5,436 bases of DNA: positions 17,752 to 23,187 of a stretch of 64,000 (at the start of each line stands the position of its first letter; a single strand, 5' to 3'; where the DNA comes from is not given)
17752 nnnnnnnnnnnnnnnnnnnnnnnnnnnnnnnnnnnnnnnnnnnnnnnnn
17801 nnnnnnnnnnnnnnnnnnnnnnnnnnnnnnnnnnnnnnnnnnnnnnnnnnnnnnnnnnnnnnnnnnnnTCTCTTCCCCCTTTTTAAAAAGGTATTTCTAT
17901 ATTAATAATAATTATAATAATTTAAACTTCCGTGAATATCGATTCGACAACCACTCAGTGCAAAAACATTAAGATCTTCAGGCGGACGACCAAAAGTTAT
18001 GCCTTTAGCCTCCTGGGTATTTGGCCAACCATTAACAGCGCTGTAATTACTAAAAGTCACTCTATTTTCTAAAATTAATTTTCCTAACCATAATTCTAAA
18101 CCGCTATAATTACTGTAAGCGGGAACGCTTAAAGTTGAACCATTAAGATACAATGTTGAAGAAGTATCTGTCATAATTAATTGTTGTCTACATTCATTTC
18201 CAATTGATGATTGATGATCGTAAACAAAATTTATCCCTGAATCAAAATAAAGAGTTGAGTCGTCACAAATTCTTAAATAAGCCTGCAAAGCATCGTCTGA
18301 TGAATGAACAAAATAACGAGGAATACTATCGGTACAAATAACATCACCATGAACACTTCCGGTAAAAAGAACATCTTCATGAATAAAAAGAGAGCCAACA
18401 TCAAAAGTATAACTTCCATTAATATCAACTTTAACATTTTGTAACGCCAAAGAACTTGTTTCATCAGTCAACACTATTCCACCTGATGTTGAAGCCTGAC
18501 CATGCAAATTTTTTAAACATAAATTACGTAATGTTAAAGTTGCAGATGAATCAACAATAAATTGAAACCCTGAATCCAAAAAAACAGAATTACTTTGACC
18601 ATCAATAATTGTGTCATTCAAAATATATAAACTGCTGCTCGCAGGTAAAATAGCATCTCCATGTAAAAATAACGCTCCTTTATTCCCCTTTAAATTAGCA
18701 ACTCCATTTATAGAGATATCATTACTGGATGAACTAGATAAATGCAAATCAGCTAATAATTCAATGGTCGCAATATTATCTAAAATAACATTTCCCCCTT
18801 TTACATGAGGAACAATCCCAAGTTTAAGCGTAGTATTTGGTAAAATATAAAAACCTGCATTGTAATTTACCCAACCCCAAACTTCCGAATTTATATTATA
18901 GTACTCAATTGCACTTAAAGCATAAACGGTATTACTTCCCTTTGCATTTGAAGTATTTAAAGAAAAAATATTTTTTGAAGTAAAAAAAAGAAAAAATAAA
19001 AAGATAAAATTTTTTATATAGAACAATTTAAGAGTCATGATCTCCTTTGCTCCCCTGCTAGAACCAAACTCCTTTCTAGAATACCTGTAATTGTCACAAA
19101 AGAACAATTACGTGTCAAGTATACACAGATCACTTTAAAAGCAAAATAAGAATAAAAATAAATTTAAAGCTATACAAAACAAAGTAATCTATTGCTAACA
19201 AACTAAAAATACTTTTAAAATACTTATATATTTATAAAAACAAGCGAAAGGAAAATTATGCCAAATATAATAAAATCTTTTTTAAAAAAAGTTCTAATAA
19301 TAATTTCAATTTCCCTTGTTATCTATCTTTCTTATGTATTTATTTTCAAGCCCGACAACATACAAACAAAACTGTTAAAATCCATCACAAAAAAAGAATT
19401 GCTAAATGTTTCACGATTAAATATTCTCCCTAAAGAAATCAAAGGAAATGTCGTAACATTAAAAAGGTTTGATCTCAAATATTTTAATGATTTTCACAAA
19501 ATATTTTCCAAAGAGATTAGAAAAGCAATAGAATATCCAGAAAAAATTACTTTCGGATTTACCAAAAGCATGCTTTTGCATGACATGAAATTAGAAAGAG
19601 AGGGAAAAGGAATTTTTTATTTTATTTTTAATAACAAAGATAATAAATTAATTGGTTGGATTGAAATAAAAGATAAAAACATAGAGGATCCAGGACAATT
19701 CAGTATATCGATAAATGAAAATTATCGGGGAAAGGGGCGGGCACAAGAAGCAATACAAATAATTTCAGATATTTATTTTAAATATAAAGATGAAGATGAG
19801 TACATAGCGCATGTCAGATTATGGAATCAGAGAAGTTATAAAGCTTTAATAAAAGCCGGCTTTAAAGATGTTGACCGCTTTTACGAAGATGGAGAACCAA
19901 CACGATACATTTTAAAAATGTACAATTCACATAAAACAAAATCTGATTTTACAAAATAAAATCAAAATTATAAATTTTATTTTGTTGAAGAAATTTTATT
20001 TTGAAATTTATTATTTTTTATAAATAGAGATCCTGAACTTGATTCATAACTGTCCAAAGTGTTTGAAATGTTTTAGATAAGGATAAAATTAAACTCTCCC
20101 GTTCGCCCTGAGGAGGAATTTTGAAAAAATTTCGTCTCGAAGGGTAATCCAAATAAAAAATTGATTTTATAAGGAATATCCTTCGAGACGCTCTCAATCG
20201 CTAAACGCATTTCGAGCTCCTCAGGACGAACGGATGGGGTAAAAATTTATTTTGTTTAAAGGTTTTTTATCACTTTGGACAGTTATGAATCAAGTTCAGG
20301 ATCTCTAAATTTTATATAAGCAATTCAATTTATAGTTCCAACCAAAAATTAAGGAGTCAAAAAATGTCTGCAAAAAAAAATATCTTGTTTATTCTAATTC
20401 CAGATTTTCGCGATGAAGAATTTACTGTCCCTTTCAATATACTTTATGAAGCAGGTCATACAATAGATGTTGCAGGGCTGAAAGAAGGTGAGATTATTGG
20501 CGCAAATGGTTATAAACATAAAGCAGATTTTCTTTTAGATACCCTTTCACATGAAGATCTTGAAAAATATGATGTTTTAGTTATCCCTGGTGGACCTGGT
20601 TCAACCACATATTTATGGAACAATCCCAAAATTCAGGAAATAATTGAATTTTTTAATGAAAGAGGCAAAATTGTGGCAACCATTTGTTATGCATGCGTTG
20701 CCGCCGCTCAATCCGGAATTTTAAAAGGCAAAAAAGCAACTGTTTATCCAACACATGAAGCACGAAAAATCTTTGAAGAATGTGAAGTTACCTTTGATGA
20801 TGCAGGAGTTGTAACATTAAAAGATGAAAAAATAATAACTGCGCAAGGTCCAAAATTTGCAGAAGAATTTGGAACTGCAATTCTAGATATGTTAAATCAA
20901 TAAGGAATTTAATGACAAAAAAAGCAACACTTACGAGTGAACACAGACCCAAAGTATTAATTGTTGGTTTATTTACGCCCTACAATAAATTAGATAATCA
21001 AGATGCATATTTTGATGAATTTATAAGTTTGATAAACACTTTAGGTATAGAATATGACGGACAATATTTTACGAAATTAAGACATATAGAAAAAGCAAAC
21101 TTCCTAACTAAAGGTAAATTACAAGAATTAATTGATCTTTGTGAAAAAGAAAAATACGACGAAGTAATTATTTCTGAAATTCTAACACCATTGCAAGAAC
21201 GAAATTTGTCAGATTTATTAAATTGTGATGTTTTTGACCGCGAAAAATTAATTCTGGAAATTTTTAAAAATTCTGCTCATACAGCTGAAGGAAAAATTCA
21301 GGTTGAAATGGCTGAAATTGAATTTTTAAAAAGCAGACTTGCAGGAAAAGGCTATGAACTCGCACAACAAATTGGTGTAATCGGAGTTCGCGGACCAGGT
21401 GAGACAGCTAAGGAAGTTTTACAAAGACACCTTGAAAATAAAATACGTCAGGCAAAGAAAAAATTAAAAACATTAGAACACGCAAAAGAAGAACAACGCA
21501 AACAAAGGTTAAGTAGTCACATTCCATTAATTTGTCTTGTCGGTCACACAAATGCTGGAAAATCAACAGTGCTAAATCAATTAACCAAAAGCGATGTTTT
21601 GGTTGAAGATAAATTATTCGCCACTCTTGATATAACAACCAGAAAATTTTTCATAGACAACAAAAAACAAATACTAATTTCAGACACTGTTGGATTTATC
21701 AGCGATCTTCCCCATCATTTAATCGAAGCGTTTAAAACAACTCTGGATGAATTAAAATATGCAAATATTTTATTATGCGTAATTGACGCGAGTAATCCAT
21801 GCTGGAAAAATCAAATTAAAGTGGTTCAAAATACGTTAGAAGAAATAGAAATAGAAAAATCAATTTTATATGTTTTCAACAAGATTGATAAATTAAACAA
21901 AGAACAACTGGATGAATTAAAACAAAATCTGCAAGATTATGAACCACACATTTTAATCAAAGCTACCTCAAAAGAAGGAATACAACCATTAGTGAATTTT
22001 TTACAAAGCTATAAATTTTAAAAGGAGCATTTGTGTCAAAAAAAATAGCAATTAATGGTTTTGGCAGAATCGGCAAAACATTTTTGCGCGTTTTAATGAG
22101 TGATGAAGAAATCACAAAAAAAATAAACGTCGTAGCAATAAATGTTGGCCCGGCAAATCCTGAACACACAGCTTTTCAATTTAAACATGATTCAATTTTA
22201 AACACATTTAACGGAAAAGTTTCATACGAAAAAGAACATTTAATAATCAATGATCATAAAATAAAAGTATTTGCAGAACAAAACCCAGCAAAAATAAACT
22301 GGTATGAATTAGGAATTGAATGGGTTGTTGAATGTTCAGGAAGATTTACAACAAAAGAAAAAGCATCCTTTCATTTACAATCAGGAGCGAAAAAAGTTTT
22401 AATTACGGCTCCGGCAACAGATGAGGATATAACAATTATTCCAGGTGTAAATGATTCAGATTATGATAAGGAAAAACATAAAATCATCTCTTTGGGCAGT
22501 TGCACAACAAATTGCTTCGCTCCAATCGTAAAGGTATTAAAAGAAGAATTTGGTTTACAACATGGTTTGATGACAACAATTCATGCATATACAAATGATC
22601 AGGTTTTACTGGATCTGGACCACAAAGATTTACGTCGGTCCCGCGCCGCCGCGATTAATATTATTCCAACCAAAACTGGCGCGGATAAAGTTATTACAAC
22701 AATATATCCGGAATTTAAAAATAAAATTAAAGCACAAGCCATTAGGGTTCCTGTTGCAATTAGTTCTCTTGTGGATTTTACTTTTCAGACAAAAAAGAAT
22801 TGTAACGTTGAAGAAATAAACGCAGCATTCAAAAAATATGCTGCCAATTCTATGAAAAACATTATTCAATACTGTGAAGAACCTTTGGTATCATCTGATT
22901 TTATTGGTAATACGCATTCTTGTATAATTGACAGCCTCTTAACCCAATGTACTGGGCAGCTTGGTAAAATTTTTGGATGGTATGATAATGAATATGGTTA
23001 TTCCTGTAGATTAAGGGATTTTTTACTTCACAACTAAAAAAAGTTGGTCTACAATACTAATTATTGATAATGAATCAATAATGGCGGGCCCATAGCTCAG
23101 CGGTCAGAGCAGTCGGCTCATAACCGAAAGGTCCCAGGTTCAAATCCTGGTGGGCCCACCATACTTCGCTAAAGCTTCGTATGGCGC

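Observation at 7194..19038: Seven-gene single-strand array: three tandem copies of a small + large secreted-protein cassette plus a related terminal gene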

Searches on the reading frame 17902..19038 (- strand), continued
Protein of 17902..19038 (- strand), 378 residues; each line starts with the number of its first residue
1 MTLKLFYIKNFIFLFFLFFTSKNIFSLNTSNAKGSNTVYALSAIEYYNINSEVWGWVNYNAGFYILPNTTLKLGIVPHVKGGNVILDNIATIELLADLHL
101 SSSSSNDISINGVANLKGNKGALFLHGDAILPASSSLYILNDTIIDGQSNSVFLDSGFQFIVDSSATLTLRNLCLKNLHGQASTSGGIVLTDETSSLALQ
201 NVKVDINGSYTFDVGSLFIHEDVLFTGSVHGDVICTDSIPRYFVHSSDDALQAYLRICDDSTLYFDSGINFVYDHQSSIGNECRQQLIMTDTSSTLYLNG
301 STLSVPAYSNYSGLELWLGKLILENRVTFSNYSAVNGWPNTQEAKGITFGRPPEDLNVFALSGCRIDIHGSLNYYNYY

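Call 89: search_protein_families(library=pfam, proteins=[P0061, P0102, P0149, P0054], max_evalue=0.001)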
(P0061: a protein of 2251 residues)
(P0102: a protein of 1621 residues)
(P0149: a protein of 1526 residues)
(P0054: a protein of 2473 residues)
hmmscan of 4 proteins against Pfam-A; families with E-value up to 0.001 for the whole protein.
P0061 (2251 aa): 4 families
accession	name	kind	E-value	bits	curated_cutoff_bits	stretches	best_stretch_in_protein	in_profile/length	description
PF25174.1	Beta-prop_THOC3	-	2.6e-08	33.7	305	1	239-440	5-183/272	THOC3 beta-propeller domain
PF24817.1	WD40_WDHD1_1st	-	7.7e-06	25.7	109.9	0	195-311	183-288/291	WDHD1 first WD40 domain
PF23414.1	Beta-prop_EML_2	-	6.4e-05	22.9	90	0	309-441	16-137/266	Echinoderm microtubule-associated protein second beta-propeller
PF12894.13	ANAPC4_WD40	-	0.0006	20.4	22.9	0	298-362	5-66/91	Anaphase-promoting complex subunit 4 WD40 domain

P0102 (1621 aa): 11 families
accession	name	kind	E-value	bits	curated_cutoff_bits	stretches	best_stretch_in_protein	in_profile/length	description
PF25174.1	Beta-prop_THOC3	-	3.1e-16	59.6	305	1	285-448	6-148/272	THOC3 beta-propeller domain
PF23414.1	Beta-prop_EML_2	-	1e-15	58.3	90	2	180-298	35-141/266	Echinoderm microtubule-associated protein second beta-propeller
PF12894.13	ANAPC4_WD40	-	7e-12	45.9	22.9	0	409-448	18-57/91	Anaphase-promoting complex subunit 4 WD40 domain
PF00400.38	WD40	-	2.5e-10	40.9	27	0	426-450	10-33/39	WD domain, G-beta repeat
PF24817.1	WD40_WDHD1_1st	-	9.1e-10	38.6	109.9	1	186-303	130-244/291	WDHD1 first WD40 domain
PF24807.1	WD40_CDC20-Fz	-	1.4e-07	31.5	200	0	184-300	51-154/292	CDC20/Fizzy WD40 domain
PF23383.1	Beta-prop_IFT140_1st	-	2.2e-07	30.4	27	0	384-447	18-78/406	IFT140 first beta-propeller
PF23389.1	Beta-prop_WDR19_1st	-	2.5e-07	30.5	27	1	207-301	16-101/325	WDR19 first beta-propeller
PF24814.1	WD40_Prp19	-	1.2e-06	28.3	320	0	186-301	93-197/281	Prp19 WD40 domain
PF08662.17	eIF2A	-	1.1e-05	25.8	20.5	0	329-445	58-159/194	Eukaryotic translation initiation factor eIF2A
PF25460.1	Beta-prop_Aladin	-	0.00027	20.6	171.1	0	187-300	62-172/340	Aladin seven-bladed propeller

P0149 (1526 aa): 10 families
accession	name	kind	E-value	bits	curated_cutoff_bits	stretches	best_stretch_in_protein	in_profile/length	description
PF25174.1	Beta-prop_THOC3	-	1.5e-14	54.1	305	2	290-476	89-252/272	THOC3 beta-propeller domain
PF24814.1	WD40_Prp19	-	9.7e-14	51.5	320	0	390-477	136-217/281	Prp19 WD40 domain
PF23414.1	Beta-prop_EML_2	-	1.7e-13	51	90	2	363-475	19-117/266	Echinoderm microtubule-associated protein second beta-propeller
PF00400.38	WD40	-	1.3e-12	48.1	27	0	341-369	12-38/39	WD domain, G-beta repeat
PF24807.1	WD40_CDC20-Fz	-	4.5e-12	46.3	200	1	323-475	33-173/292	CDC20/Fizzy WD40 domain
PF12894.13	ANAPC4_WD40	-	2.2e-09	37.8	22.9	0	339-379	37-75/91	Anaphase-promoting complex subunit 4 WD40 domain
PF23389.1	Beta-prop_WDR19_1st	-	3.3e-09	36.7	27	0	291-366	40-107/325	WDR19 first beta-propeller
PF24817.1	WD40_WDHD1_1st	-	8.9e-08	32.1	109.9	0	342-473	130-258/291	WDHD1 first WD40 domain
PF25173.1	Beta-prop_WDR3_1st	-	5.9e-05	23.3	154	0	335-407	25-89/184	WDR3 first beta-propeller domain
PF04762.18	Beta-prop_ELP1_1st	-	0.00026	20.4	26.8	0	191-349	208-357/359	ELP1 first N-terminal beta-propeller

P0054 (2473 aa): 10 families
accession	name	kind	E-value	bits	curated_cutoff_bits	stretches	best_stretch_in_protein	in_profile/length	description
PF25174.1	Beta-prop_THOC3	-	2.3e-09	37.1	305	1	321-409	67-149/272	THOC3 beta-propeller domain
PF23414.1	Beta-prop_EML_2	-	7.4e-08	32.5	90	0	336-409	31-101/266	Echinoderm microtubule-associated protein second beta-propeller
PF24807.1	WD40_CDC20-Fz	-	3.1e-06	27.1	200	1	321-412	27-114/292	CDC20/Fizzy WD40 domain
PF00400.38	WD40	-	1.2e-05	26.1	27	0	349-369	16-36/39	WD domain, G-beta repeat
PF25460.1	Beta-prop_Aladin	-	5.8e-05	22.8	171.1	0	350-409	23-80/340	Aladin seven-bladed propeller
PF24814.1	WD40_Prp19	-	9.2e-05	22.1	320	0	141-210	216-279/281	Prp19 WD40 domain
PF23389.1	Beta-prop_WDR19_1st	-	0.0005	19.6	27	0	321-388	59-126/325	WDR19 first beta-propeller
PF08662.17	eIF2A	-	0.00051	20.4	20.5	0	145-183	144-184/194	Eukaryotic translation initiation factor eIF2A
PF12894.13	ANAPC4_WD40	-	0.00055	20.6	22.9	0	339-398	33-89/91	Anaphase-promoting complex subunit 4 WD40 domain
PF24817.1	WD40_WDHD1_1st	-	0.00058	19.6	109.9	0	349-406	227-282/291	WDHD1 first WD40 domain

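Call 94: fold_search(model_id=the predicted structure, library=viral)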
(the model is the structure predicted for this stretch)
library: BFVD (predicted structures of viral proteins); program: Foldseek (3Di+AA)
matches with E <= 10: 420; with E <= 0.001: 0
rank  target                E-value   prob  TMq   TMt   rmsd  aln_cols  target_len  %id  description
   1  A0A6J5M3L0            7.5e-02  0.13  0.17  0.14  20.0       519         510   12  Autotransporter-associated beta strand repeat [uncultured Caudovirales phage]
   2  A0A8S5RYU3            7.9e-02  0.20  0.21  0.09  15.7       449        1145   12  Neck appendage protein [Myoviridae sp. ctNQV2]
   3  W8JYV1                1.1e-01  0.20  0.20  0.13  15.3       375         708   12  Tailspike protein [Salmonella phage vB-SalM-SJ2]
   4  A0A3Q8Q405            1.2e-01  0.14  0.13  0.11  13.6       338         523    9  Uncharacterized protein [Sulfolobales Beppu rod-shaped virus 1]
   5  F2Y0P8                1.2e-01  0.33  0.30  0.29  13.4       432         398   13  (no name in the UniProt tables at hand)
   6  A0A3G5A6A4            1.3e-01  0.30  0.24  0.26  14.0       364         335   13  Uncharacterized protein [Harvfovirus sp.]
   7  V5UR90                1.6e-01  0.20  0.23  0.24  13.1       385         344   13  Uncharacterized protein [Shigella phage pSb-1]
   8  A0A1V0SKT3            1.7e-01  0.11  0.19  0.10  16.2       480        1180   11  Collagen triple helix repeat motif-containing protein [Klosneuvirus KNV1]
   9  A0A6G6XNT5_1          2.1e-01  0.04  0.12  0.08  18.7       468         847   10  (no name in the UniProt tables at hand)
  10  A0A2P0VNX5            2.5e-01  0.03  0.12  0.09  19.3       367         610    9  Uncharacterized protein [Tetraselmis virus 1]
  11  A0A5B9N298            2.8e-01  0.10  0.20  0.10  16.4       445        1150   11  Tail fiber [Escherichia phage Paul]
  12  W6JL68                3.1e-01  0.14  0.22  0.22  16.5       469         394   11  Right handed beta helix region containing protein [Alphaentomopoxvirus acuprea]
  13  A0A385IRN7            3.2e-01  0.13  0.22  0.12  14.2       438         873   12  (no name in the UniProt tables at hand)
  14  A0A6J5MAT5            3.4e-01  0.04  0.12  0.16  13.7       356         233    8  Curlin associated [uncultured Caudovirales phage]
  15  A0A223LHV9            3.5e-01  0.16  0.24  0.15  15.4       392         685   10  Tail fiber protein [Pseudoalteromonas phage J2-1]
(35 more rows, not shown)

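Call 96: search_protein_families(library=padloc, proteins=[window:17902-19038:-], max_evalue=0.01)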
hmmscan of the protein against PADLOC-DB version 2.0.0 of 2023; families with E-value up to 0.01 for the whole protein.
window:17902-19038:- (378 aa): 0 families

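Call 97: search_protein_families(library=phrogs, proteins=[window:17902-19038:-], max_evalue=0.01)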
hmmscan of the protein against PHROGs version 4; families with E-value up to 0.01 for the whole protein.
window:17902-19038:- (378 aa): 0 families

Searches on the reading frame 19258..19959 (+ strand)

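Call 33: search_protein_families(library=pfam, proteins=[window:19258-19959:+], max_evalue=0.001)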
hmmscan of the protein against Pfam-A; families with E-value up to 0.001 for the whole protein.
window:19258-19959:+ (233 aa): 2 families
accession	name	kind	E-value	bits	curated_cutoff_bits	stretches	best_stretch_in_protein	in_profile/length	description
PF13302.13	Acetyltransf_3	-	8.4e-12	46.4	25.4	1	67-203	3-138/138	Acetyltransferase (GNAT) domain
PF00583.31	Acetyltransf_1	-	2.6e-06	28.1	20.7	1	115-202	30-116/116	Acetyltransferase (GNAT) family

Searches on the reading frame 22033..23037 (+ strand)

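Call 33: search_protein_families(library=pfam, proteins=[window:22033-23037:+], max_evalue=0.001)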
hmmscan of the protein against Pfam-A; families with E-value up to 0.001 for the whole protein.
window:22033-23037:+ (334 aa): 2 families
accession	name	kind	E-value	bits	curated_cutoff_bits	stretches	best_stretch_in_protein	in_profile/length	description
PF02800.25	Gp_dh_C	-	3e-55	186.5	24.4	1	163-317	2-158/158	Glyceraldehyde 3-phosphate dehydrogenase, C-terminal domain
PF00044.30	Gp_dh_N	-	5.9e-31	107.2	31.7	1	4-108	2-101/101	Glyceraldehyde 3-phosphate dehydrogenase, NAD binding domain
